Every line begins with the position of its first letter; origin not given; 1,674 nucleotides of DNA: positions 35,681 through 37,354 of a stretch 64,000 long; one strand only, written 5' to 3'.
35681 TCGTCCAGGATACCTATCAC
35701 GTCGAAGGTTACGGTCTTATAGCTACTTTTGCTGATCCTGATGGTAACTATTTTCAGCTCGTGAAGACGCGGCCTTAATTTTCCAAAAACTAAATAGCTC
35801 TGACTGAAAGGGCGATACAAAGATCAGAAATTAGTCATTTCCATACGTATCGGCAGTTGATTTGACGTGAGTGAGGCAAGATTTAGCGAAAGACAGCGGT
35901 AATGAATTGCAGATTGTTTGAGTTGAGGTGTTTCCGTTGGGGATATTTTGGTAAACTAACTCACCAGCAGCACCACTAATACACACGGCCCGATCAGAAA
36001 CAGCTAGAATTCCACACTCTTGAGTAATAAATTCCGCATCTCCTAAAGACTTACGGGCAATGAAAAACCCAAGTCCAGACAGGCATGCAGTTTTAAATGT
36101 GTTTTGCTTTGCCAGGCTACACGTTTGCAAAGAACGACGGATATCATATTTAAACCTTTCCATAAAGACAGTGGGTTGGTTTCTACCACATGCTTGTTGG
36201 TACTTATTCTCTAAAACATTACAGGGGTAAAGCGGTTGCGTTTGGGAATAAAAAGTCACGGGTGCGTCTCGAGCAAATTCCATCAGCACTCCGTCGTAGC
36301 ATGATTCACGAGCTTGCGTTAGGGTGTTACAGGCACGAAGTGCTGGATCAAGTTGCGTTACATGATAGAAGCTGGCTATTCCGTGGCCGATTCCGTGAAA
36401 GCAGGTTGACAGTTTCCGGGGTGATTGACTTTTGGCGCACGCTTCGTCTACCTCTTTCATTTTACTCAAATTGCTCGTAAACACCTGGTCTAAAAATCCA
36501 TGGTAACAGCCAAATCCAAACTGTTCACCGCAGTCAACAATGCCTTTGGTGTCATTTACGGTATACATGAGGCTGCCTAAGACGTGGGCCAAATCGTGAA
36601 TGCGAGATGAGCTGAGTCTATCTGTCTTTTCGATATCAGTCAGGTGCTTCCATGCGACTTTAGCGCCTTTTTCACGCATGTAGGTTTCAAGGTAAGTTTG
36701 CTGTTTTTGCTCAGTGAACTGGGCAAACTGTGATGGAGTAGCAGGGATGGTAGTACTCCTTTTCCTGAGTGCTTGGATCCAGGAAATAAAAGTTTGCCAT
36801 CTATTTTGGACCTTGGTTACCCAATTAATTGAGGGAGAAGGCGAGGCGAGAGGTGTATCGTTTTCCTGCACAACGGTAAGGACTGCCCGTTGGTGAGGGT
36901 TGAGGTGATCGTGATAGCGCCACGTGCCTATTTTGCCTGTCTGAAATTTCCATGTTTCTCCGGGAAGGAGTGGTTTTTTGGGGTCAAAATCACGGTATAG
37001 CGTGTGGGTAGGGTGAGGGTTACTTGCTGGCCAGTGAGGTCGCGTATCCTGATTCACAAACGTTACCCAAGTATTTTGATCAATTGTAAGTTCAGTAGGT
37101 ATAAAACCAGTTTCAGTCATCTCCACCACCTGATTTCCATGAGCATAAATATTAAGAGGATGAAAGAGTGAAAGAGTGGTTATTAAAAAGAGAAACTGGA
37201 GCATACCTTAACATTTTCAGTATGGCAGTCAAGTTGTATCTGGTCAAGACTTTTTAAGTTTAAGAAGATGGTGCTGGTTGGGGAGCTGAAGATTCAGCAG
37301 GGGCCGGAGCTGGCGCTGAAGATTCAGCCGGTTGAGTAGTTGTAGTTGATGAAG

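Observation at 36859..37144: Cupredoxin-like N-terminal domains in which the type-1 copper Cys is replaced by Asp (HDH instead of HC..H..M)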

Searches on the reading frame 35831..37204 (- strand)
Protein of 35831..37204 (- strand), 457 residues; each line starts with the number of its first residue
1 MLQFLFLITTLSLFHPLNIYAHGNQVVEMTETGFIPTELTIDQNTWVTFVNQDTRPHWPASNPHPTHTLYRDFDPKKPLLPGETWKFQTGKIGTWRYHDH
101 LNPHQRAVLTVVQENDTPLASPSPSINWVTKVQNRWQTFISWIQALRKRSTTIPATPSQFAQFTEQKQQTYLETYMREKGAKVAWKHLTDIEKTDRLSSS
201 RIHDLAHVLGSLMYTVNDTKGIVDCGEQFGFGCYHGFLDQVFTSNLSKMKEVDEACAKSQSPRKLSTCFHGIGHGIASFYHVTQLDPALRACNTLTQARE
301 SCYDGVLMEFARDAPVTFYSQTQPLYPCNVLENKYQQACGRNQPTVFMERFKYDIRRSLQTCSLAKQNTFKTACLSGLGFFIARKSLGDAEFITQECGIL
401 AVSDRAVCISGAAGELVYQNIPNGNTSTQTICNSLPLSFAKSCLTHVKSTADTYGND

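Call 3: search_protein_families(library=pfam, proteins=[window:35831-37204:-], max_evalue=1)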
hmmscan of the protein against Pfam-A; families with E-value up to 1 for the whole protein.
window:35831-37204:- (457 aa): 1 family
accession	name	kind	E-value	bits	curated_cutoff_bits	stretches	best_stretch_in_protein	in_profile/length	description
PF13473.12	Cupredoxin_1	-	1.7e-05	25.2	27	1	4-111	2-104/104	Cupredoxin-like domain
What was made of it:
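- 36860..37141 (-): Cupredoxin-fold domain of A (aa 22-115). Pfam PF13473 scores 25.2 bits (call 3).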

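Call 4: search_protein_families(library=ncbifam, proteins=[window:35831-37204:-], max_evalue=1)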
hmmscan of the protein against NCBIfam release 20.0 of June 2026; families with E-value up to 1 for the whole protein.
window:35831-37204:- (457 aa): 2 families
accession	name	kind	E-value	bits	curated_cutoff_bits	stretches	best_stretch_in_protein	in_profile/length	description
TIGR00540.1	TPR_hemY_coli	hypoth_equivalog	0.055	12.2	142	1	133-205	199-271/385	heme biosynthesis-associated TPR protein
TIGR02656.1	cyanin_plasto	equivalog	0.16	12.4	87.85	1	32-107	12-90/99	plastocyanin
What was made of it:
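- Tried and rejected: Pfam and NCBIfam found nothing for the CHG module (calls 3, 4).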

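Call 12: find_homologous_proteins(query=window:35831-37204:-, max_evalue=0.001)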
Query window:35831-37204:- (457 aa): 181 proteins with E <= 0.001 among 2461 candidates; the best 120 are listed.
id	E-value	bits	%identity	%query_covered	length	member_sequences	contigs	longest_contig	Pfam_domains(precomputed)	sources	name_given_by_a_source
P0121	0.0e+0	1081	100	100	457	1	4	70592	PF13473.13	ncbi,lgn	-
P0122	5.7e-118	413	39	100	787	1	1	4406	PF13473.13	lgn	-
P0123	6.4e-116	406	39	98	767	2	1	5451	PF13473.13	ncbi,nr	ncbi:MAG: cupredoxin domain-containing protein, partial [Candidatus Blackburnbacteria bacterium]|nr:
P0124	1.7e-115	405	41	99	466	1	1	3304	PF13473.13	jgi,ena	-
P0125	6.2e-114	399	41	98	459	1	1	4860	PF13473.13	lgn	-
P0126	2.1e-113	398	40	100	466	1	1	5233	PF13473.13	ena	-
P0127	5.0e-113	396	41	96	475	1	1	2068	PF13473.13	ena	-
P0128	4.6e-112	393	38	96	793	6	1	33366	PF13473.13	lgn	-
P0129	4.6e-111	390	39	99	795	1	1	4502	PF13473.13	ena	-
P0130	7.6e-111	389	40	99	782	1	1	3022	PF13473.13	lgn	-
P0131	2.3e-110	388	39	96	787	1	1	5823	PF13473.13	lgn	-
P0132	6.0e-110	386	40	99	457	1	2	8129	PF13473.13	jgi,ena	-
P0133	8.4e-109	382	40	96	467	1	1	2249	PF13473.13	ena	-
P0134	9.7e-109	382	38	98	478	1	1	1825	PF13473.13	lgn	-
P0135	7.7e-108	379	39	100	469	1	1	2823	-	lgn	-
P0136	1.6e-107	378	39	99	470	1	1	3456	PF13473.13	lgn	-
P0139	3.4e-106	374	40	99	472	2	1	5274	PF13473.13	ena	-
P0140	2.7e-105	371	39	99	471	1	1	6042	PF13473.13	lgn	-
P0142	3.7e-105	370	38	100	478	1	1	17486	PF13473.13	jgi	jgi:hypothetical protein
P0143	4.8e-105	370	40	99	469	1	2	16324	PF13473.13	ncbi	-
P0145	5.4e-105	370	38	100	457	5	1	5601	PF13473.13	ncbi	-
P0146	6.1e-105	370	38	99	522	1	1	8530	PF13473.13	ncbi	-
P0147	2.0e-104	368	39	99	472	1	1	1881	PF13473.13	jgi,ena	-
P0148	3.7e-104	367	39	95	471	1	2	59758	PF13473.13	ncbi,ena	-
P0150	8.0e-104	366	37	99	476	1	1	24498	PF13473.13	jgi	jgi:hypothetical protein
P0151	1.3e-103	365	40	95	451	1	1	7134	PF13473.13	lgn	-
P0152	2.5e-103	364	39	99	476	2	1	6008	PF13473.13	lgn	-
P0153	5.3e-103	363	38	99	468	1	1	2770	PF13473.13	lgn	-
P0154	6.4e-103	363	40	95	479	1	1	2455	PF13473.13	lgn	-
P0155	4.4e-102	360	39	94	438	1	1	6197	PF13473.13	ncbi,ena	-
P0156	4.8e-102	360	37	96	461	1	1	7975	PF13473.13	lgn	-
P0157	5.7e-102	360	38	99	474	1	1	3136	PF13473.13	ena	-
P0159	1.6e-101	358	38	95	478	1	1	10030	PF13473.13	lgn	-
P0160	3.0e-101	358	37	99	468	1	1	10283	PF13473.13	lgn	-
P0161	4.6e-101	357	38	99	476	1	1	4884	PF13473.13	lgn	-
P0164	2.9e-100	354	38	99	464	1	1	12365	PF13473.13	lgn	-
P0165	4.9e-100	354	39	94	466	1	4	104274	PF13473.13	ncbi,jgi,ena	-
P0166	1.2e-99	352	37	99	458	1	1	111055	-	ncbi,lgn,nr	ncbi:MAG: hypothetical protein Q7R49_03615 [Candidatus Daviesbacteria bacterium]|nr:hypothetical pro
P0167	4.9e-99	350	39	98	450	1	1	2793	PF13473.13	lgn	-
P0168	8.6e-99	349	37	96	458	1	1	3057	PF13473.13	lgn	-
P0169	1.0e-98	349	37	100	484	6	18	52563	PF13473.13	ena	-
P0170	1.5e-98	349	39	100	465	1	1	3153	PF13473.13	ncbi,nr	ncbi:MAG: cupredoxin domain-containing protein, partial [Candidatus Chisholmbacteria bacterium]|nr:c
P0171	1.9e-98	348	39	94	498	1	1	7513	PF13473.13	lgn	-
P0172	1.9e-98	348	39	95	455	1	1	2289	PF13473.13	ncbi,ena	-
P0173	2.4e-98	348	38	100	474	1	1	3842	PF13473.13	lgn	-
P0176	4.3e-97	344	41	95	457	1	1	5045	PF13473.13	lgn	-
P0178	4.0e-96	341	38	96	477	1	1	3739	PF13473.13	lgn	-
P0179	4.6e-96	340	37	99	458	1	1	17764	PF13473.13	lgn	-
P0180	4.9e-96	340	37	98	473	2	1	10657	PF13473.13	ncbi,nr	ncbi:MAG: hypothetical protein HY372_01400 [Candidatus Andersenbacteria bacterium]|nr:hypothetical p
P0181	6.8e-95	337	38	92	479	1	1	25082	PF13473.13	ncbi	-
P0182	2.3e-94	335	37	100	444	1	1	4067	PF13473.13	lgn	-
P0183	2.9e-94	335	38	99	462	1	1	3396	PF13473.13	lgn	-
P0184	5.0e-94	334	37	100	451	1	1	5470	PF13473.13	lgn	-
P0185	1.8e-93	332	37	90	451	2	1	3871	PF13473.13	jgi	jgi:hypothetical protein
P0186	1.8e-93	332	37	94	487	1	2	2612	PF13473.13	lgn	-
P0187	2.1e-93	332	37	97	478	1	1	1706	PF13473.13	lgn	-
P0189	6.0e-93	330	38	96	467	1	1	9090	PF13473.13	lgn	-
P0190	3.4e-92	328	36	99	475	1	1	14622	PF13473.13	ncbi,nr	ncbi:MAG: hypothetical protein HYZ62_01305 [Candidatus Andersenbacteria bacterium]|nr:hypothetical p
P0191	7.7e-92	327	36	95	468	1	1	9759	PF13473.13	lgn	-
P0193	4.6e-91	324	39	95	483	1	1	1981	PF13473.13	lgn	-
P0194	4.7e-91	324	35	94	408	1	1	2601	PF13473.13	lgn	-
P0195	6.2e-91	324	36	99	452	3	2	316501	-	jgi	-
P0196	1.5e-90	322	36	94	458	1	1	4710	PF13473.13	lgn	-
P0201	1.1e-87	313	34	98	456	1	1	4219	PF13473.13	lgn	-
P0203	1.5e-86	309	37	96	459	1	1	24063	PF13473.13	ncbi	-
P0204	2.4e-86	308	35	94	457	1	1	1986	PF13473.13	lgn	-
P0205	7.7e-86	307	35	99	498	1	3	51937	PF13473.13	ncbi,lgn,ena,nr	ncbi:MAG: hypothetical protein EXS69_00645 [Candidatus Zambryskibacteria bacterium]|nr:hypothetical 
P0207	1.3e-84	303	33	99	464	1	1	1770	PF13473.13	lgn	-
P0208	4.1e-84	301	35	94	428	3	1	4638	PF13473.13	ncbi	-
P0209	4.4e-83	298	36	94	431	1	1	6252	PF13473.13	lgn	-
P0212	3.0e-82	295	34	99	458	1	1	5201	PF13473.13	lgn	-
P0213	3.8e-81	291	34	94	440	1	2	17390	PF13473.13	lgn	-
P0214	6.8e-81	290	35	99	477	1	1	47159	PF13473.13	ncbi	-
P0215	8.3e-81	290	34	100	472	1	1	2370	PF13473.13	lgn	-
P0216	8.6e-80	287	32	99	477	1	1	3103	PF13473.13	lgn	-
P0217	1.1e-79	286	33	99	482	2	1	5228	PF13473.13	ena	-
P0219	8.3e-79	284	34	99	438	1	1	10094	PF13473.13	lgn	-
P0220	2.2e-78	282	34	100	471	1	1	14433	PF13473.13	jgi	jgi:plastocyanin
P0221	1.5e-77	279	33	100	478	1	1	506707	PF13473.13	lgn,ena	-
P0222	1.3e-76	276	33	95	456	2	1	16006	PF13473.13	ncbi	-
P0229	2.2e-64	236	31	95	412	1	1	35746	PF13473.13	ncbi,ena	-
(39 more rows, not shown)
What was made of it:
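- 35831..37204 (-): Paralog A gene (457 aa): signal peptide, Cys-less cupredoxin domain, linker, one CHG helical-repeat module. An identical protein is in public data (P0121, call 12).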

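Call 39: find_encoding_contigs(protein=P0166, flank=10000, max_places=2)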
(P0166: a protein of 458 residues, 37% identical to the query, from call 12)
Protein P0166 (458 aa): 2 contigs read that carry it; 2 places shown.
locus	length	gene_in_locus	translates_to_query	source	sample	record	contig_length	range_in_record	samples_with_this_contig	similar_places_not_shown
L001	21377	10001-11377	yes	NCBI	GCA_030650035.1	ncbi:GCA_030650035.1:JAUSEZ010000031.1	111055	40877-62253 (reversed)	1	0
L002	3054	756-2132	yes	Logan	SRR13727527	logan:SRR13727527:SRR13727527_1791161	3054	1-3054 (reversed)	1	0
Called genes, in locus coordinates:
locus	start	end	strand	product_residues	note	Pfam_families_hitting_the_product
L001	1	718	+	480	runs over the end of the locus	PF02874:ATP-synt_ab_N, PF00006:ATP-synt_ab, PF22919:ATP-synt_VA_C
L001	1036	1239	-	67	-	-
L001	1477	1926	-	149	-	PF02661:Fic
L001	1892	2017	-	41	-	-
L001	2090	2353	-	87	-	-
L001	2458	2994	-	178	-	-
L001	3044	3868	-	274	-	PF01026:TatD_DNase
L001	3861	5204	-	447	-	PF08245:Mur_ligase_M, PF02875:Mur_ligase_C, PF27239:FOL3_C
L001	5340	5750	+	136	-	PF02823:ATP-synt_DE_N, PF00401:ATP-synt_DE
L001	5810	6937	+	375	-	-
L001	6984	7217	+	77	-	-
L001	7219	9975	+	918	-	-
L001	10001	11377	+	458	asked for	-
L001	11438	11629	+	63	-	-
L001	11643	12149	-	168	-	PF00293:NUDIX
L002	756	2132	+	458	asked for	-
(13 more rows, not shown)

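Call 48: find_encoding_contigs(protein=P0195, flank=8000, max_places=1)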
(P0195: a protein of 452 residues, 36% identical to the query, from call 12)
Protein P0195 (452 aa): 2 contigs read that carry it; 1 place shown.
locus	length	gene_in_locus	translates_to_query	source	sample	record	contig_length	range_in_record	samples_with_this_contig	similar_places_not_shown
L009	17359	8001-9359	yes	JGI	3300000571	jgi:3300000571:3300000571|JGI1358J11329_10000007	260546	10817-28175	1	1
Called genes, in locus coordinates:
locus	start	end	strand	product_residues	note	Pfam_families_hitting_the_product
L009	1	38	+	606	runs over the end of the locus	PF00005:ABC_tran, PF02463:SMC_N (weak), PF13304:AAA_21 (faint)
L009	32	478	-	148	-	-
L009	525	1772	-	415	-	-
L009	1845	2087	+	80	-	-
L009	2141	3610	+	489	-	-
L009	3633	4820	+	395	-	-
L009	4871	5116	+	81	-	-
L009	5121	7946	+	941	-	-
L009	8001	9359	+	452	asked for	-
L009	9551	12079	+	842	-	PF00912:Transgly, PF00905:Transpeptidase, PF17957:Big_7 (weak)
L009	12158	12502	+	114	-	-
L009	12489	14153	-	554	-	PF03483:B3_4, PF03484:B5, PF17759:tRNA_synthFbeta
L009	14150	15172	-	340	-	PF02912:Phe_tRNA-synt_N (weak), PF01409:tRNA-synt_2d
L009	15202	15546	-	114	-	PF00453:Ribosomal_L20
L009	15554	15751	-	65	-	PF01632:Ribosomal_L35p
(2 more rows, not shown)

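Call 49: find_encoding_contigs(protein=P0221, flank=8000, max_places=1)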
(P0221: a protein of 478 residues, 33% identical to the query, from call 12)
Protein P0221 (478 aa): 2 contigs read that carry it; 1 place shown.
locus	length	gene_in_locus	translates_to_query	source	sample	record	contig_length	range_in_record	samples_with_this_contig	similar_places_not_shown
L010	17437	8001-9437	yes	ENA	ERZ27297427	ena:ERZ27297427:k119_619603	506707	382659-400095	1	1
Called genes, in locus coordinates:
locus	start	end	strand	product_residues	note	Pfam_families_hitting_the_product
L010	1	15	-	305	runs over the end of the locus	PF00162:PGK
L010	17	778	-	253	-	PF00121:TIM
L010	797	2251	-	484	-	-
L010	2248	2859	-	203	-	PF07963:N_methyl (weak)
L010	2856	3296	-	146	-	PF07963:N_methyl (weak)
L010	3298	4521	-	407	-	PF00482:T2SSF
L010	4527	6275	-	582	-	PF05157:MshEN, PF00437:T2SSE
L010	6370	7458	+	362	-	-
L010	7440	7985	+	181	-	-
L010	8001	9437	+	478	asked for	PF13473:Cupredoxin_1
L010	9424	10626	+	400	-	-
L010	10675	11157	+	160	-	PF03640:Lipoprotein_15 (faint)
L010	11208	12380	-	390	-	-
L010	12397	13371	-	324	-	-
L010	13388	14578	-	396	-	-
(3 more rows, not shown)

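Call 50: find_encoding_contigs(protein=P0205, flank=8000, max_places=1)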
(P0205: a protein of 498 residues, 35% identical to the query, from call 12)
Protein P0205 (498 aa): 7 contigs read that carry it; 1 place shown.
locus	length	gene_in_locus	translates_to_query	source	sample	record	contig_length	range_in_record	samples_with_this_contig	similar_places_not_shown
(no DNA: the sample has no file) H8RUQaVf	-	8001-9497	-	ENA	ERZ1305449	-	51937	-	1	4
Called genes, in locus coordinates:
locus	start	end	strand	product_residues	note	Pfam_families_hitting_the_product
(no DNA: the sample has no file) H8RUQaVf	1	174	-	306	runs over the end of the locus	PF00162:PGK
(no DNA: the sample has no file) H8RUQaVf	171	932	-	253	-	PF00121:TIM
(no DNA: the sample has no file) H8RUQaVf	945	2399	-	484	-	-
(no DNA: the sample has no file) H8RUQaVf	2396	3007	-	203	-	PF07963:N_methyl (weak)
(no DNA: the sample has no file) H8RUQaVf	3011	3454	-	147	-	PF07963:N_methyl (weak)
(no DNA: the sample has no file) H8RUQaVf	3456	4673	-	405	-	PF00482:T2SSF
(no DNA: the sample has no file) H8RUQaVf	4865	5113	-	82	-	-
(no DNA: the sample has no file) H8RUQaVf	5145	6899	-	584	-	PF05157:MshEN, PF00437:T2SSE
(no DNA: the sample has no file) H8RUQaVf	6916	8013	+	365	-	-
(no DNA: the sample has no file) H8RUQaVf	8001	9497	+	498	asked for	PF13473:Cupredoxin_1 (weak)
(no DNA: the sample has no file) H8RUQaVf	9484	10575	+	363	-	-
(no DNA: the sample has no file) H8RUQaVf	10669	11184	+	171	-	PF03640:Lipoprotein_15 (weak)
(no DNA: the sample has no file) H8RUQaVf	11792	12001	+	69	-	-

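Call 65: find_related_loci(query=A2, collection=genome_contigs, flank=10000)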
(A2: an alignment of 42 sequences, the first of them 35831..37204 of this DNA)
Query A2 (457 aa) in genome_contigs; peptide patterns used: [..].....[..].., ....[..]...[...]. (x = any residue, [..] = any of these).
597 stretches matched a pattern (row limit reached: there are more); 571 encode a relative of the query (tblastn E <= 1e-3); the best 80 are kept; 80 distinct loci.
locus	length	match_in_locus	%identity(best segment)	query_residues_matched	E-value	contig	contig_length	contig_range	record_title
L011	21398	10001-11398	39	1-455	8e-117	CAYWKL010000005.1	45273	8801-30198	MAG TPA_asm: uncultured Gammaproteobacteria bacterium isolate binchicken_co38_1283 genome assembly, contig: NODE_1752_le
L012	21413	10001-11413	39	4-454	4e-115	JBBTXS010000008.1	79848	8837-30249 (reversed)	MAG: Patescibacteria group bacterium isolate H51-bin091_1 H51_bin091_1_000000000008, whole genome shotgun sequence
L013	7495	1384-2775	39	1-454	4e-111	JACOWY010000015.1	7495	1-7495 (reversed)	MAG: Candidatus Chisholmbacteria bacterium isolate NC_groundwater_139_Ag_S-0.1um_49_11 S4_GD2017_2_S1_scaffold_15189, wh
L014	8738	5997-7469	39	2-455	2e-110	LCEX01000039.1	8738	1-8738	MAG: Candidatus Gottesmanbacteria bacterium GW2011_GWC1_43_10 UV55_C0039, whole genome shotgun sequence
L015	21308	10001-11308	41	26-454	9e-111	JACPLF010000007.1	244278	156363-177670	MAG: Candidatus Levyibacteriota bacterium isolate NC_groundwater_514_Ag_S-0.1um_37_12 S35_SO-1_scaffold_285247, whole ge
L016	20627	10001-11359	40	8-455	6e-110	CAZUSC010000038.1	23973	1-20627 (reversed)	MAG TPA_asm: uncultured Candidatus Saccharibacteria bacterium isolate binchicken_co203_424 genome assembly, contig: k141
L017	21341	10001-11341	40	20-457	6e-109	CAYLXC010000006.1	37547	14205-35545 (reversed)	MAG TPA_asm: uncultured Gammaproteobacteria bacterium isolate SRP178908_co2_35 genome assembly, contig: NODE_272_length_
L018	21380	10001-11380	38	4-455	1e-107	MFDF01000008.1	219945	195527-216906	MAG: Candidatus Daviesbacteria bacterium RIFCSPHIGHO2_12_FULL_37_16 rifcsphigho2_12_scaffold_22, whole genome shotgun se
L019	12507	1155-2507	40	19-454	4e-107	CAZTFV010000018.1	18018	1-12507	MAG TPA_asm: uncultured Gammaproteobacteria bacterium isolate SRP269290_co1_791 genome assembly, contig: NODE_4036_lengt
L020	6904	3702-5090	38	1-457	2e-104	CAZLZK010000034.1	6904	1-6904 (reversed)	MAG TPA_asm: uncultured Gammaproteobacteria bacterium isolate SRP269290_co1_809 genome assembly, contig: NODE_19074_leng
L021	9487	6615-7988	37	1-455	2e-104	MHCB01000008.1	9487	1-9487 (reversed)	MAG: Candidatus Blackburnbacteria bacterium RIFCSPHIGHO2_12_FULL_44_25 rifcsphigho2_12_scaffold_13388, whole genome shot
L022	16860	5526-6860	38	19-455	3e-104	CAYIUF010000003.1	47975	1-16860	MAG TPA_asm: uncultured Gammaproteobacteria bacterium isolate ERP119705_co5_572 genome assembly, contig: NODE_685_length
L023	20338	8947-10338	37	5-455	6e-104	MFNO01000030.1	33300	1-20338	MAG: Candidatus Levybacteria bacterium RIFCSPHIGHO2_01_FULL_38_26 rifcsphigho2_01_scaffold_5685, whole genome shotgun se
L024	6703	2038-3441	36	1-455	5e-104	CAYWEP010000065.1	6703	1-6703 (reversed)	MAG TPA_asm: uncultured Gammaproteobacteria bacterium isolate SRP269290_co3_1003 genome assembly, contig: NODE_16470_len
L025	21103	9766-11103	38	5-454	9e-104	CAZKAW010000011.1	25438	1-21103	MAG TPA_asm: uncultured Gammaproteobacteria bacterium isolate binchicken_co38_470 genome assembly, contig: NODE_4019_len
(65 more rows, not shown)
